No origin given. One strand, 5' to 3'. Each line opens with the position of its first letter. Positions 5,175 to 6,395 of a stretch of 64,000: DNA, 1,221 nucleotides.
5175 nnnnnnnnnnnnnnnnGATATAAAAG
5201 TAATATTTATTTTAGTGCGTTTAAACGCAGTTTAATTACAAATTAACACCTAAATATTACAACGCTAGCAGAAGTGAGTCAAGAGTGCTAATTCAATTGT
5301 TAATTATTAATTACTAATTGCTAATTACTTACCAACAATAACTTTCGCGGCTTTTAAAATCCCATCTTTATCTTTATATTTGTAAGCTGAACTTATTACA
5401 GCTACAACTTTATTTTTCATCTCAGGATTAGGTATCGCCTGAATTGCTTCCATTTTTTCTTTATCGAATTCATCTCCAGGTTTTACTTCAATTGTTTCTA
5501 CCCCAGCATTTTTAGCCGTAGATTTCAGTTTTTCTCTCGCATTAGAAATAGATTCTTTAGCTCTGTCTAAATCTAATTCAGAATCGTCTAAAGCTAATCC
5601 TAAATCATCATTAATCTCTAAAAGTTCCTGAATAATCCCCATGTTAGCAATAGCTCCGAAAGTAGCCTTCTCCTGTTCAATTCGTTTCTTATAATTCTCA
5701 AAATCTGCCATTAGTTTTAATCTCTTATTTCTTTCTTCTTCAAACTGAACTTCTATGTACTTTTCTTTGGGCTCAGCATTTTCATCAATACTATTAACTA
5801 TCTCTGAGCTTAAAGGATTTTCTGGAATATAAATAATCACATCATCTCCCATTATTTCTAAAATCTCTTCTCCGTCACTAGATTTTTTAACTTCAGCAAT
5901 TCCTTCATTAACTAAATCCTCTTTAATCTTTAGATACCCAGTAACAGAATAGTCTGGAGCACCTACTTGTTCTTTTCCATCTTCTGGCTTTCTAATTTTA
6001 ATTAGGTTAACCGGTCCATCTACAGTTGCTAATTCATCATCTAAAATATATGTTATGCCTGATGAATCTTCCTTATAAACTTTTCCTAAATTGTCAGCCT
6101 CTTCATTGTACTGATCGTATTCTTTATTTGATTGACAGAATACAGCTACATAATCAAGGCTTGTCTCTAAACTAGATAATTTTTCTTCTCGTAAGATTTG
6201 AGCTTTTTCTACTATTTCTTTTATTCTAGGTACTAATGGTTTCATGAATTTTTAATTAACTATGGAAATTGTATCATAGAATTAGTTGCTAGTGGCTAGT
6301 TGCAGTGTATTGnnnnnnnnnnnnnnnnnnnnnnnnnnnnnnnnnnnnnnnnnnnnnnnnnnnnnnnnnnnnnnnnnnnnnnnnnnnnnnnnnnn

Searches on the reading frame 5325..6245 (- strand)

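Call 45: search_protein_families(library=pfam, proteins=[window:5325-6245:-], max_evalue=0.0001)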
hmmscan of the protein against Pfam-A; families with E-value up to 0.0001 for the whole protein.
window:5325-6245:- (306 aa): 1 family
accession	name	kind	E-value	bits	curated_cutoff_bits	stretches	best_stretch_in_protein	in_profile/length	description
PF01025.24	GrpE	-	4.6e-24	85.4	25.8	1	156-306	15-165/165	GrpE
